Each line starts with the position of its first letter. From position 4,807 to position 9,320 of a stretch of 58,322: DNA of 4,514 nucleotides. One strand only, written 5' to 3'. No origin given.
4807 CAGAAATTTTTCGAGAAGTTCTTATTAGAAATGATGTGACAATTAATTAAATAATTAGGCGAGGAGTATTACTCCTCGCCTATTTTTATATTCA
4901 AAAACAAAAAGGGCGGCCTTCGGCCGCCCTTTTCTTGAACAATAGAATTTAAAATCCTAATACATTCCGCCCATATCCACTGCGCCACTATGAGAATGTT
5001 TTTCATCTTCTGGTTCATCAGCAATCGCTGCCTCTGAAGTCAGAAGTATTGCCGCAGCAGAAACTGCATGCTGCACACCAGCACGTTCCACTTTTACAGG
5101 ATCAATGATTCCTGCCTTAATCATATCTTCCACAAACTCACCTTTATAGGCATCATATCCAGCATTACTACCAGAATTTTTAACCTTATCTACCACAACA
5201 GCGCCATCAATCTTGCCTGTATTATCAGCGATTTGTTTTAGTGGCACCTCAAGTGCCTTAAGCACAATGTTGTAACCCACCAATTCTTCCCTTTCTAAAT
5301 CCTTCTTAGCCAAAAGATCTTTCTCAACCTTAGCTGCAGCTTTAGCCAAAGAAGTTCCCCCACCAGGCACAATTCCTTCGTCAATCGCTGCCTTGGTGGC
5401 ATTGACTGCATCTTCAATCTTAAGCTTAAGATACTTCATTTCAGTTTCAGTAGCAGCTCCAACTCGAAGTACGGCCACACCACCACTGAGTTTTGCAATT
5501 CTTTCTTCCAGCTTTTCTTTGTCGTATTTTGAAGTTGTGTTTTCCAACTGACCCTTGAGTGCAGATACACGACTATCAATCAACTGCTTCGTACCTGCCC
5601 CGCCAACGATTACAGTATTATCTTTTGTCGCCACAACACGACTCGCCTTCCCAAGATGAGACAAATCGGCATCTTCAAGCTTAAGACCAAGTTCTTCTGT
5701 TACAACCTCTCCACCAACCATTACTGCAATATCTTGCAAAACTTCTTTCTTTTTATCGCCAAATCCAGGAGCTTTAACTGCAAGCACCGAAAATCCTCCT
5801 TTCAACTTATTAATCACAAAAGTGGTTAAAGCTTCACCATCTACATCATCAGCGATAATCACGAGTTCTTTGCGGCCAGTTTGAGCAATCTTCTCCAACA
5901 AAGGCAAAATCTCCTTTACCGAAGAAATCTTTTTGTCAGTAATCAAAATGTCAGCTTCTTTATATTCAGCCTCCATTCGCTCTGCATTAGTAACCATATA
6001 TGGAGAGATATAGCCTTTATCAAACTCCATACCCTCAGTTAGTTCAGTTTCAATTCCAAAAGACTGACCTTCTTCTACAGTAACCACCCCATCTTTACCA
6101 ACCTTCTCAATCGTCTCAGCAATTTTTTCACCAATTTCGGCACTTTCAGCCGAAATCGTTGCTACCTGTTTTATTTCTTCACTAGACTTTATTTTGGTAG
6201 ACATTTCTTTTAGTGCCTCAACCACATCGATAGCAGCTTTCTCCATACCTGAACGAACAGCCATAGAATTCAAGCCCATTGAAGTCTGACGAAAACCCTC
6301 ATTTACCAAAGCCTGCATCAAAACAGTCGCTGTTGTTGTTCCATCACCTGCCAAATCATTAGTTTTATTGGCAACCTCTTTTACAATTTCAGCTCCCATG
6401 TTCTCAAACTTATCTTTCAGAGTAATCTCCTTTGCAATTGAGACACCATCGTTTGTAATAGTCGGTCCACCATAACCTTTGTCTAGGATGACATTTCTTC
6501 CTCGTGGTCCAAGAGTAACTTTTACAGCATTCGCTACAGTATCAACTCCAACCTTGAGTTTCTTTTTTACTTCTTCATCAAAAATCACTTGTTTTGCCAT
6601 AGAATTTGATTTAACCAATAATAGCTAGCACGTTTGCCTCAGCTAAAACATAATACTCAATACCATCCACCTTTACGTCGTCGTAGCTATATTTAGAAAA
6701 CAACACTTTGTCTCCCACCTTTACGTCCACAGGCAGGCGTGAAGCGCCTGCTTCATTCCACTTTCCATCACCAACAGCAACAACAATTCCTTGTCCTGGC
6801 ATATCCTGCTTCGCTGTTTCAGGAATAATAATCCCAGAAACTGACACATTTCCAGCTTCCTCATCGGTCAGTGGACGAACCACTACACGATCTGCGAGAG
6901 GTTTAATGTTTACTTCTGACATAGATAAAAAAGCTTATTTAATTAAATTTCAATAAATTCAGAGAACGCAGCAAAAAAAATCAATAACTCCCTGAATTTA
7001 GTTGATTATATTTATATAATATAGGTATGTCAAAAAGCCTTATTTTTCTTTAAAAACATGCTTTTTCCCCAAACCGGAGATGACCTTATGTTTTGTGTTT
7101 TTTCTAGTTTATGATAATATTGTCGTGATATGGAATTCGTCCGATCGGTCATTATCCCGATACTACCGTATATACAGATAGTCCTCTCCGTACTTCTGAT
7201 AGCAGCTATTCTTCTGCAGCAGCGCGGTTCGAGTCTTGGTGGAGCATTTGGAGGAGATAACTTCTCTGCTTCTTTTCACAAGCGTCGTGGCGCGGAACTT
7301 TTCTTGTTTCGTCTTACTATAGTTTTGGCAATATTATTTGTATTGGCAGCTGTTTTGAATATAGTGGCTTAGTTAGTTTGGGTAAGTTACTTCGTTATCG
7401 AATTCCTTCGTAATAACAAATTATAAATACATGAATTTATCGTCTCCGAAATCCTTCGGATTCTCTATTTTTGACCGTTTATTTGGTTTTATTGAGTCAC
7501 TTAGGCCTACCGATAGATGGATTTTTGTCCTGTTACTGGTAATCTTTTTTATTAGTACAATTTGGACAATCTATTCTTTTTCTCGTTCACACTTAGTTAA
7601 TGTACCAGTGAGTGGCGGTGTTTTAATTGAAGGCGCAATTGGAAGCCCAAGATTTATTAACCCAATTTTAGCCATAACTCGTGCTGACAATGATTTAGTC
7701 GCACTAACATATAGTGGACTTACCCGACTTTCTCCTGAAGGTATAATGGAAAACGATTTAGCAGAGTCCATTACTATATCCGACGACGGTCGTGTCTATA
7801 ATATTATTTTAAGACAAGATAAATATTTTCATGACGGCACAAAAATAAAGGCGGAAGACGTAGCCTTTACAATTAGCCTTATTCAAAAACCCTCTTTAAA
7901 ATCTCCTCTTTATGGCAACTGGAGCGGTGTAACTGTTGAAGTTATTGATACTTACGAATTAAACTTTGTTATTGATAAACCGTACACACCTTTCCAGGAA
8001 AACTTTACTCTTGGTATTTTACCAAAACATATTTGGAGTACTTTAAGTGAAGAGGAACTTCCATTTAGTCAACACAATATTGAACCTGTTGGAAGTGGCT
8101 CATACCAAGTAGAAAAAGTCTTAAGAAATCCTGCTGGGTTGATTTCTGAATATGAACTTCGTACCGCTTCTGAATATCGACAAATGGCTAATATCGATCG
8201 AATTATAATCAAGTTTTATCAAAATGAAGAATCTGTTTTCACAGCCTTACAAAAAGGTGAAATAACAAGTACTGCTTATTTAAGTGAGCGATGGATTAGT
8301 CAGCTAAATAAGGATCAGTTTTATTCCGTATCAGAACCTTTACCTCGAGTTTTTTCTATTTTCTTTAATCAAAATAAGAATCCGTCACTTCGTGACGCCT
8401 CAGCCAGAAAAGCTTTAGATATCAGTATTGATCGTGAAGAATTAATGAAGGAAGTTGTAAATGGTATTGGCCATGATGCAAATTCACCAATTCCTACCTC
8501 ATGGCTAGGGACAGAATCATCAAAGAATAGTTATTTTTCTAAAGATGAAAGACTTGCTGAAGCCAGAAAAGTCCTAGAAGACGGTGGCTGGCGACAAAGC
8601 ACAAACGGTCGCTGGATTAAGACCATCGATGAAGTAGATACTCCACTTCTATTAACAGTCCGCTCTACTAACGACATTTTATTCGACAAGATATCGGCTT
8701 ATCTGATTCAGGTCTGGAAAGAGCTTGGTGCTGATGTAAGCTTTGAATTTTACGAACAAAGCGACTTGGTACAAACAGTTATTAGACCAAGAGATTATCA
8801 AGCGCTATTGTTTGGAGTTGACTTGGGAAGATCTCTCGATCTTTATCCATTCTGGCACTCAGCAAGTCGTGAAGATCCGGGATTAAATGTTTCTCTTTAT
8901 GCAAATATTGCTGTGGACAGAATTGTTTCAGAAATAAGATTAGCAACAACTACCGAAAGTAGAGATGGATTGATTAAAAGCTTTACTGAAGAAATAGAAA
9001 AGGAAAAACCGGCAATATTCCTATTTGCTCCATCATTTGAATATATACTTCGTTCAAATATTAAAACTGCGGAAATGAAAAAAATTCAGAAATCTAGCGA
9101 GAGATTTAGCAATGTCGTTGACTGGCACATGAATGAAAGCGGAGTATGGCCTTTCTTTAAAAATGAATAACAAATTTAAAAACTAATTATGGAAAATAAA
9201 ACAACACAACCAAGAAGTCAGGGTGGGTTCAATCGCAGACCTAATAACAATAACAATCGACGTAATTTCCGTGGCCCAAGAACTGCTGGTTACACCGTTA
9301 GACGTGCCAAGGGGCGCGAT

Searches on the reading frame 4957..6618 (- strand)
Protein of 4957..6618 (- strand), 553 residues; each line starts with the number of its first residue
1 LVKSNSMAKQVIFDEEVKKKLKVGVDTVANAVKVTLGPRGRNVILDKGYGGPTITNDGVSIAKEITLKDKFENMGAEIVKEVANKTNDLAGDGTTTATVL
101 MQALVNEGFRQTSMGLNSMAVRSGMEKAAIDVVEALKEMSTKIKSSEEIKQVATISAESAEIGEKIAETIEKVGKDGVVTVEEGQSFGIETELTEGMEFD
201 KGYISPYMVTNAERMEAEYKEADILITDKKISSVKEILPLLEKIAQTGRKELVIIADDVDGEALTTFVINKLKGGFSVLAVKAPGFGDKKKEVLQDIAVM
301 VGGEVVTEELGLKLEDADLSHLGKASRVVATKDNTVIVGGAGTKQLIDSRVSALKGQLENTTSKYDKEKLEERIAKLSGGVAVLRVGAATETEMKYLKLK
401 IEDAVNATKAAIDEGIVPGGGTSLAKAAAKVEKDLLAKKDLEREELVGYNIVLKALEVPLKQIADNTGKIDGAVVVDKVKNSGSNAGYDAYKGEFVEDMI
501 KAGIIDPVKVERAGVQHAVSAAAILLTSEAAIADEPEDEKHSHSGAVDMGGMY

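Call 59: search_protein_families(library=pfam, proteins=[window:4957-6618:-], max_evalue=0.00001)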
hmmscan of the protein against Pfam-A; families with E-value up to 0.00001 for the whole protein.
window:4957-6618:- (553 aa): 1 family
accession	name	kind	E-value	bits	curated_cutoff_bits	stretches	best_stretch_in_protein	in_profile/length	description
PF00118.29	Cpn60_TCP1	-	1.8e-68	231.9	34.3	1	28-534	1-488/490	TCP-1/cpn60 chaperonin family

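Call 78: list_cluster_members(proteins=[window:4957-6618:-, window:53807-56170:+, window:51189-52451:-, window:9189-11171:+, P0007, P0009, P0021, P0048])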
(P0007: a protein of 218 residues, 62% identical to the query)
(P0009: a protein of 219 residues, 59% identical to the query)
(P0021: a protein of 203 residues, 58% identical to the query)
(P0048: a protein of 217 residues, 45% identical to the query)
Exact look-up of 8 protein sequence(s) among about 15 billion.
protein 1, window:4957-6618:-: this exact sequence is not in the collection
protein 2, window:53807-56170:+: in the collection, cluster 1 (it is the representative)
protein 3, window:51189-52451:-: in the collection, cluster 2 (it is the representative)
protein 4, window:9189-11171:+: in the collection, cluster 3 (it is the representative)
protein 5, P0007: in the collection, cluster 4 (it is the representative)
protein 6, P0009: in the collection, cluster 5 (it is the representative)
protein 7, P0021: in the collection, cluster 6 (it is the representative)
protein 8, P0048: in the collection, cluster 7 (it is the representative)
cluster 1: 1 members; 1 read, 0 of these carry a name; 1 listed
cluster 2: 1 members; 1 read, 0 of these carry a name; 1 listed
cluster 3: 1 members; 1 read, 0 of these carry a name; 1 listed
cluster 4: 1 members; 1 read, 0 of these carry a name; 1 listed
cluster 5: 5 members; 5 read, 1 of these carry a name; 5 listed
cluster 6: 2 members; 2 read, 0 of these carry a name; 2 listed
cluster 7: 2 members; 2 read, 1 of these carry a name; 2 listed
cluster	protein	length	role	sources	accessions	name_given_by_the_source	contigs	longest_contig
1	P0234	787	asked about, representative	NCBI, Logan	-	-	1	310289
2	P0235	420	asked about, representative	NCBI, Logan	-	-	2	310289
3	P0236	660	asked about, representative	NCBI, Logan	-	-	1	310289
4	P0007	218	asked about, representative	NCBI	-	-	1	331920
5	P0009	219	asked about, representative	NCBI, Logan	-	-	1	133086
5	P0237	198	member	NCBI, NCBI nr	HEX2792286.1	MAG TPA: Crp/Fnr family transcriptional regulator, partial [Candidatus Paceibacterota ... | Crp/Fnr family transcriptional regulator [Candidatus Paceibacterota bacterium]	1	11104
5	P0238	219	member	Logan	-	-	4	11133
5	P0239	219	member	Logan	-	-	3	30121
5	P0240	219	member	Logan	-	-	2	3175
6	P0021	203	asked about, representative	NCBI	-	-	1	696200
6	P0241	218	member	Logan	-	-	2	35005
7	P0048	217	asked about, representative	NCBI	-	-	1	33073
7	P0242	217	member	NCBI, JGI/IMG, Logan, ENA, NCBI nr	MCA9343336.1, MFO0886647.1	Crp/Fnr family transcriptional regulator [Candidatus Saccharibacteria bacterium]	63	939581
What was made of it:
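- Tried and rejected: Their clusters carry no names (call 78).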

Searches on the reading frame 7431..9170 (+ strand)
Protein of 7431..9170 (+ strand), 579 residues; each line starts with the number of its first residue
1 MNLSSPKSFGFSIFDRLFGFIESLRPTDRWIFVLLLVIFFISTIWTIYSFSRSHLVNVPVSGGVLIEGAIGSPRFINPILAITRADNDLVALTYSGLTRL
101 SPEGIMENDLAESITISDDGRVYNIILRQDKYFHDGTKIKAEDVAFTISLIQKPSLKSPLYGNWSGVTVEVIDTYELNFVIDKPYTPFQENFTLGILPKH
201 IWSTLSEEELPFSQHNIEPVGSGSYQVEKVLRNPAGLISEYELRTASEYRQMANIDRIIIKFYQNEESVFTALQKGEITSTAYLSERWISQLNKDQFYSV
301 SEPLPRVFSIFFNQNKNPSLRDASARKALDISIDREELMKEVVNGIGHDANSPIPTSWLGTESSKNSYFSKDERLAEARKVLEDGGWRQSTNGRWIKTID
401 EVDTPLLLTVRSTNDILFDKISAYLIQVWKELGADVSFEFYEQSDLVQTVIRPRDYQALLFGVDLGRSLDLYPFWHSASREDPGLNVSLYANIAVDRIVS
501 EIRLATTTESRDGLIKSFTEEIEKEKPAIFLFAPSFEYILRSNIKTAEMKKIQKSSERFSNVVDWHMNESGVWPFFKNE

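Call 59: search_protein_families(library=pfam, proteins=[window:7431-9170:+], max_evalue=0.00001)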
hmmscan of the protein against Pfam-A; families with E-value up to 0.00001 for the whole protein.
window:7431-9170:+ (579 aa): 1 family
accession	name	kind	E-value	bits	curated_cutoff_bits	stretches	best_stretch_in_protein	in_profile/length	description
PF00496.27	SBP_bac_5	-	6.7e-57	193.7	32.4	1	107-465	3-348/368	Bacterial extracellular solute-binding proteins, family 5 Middle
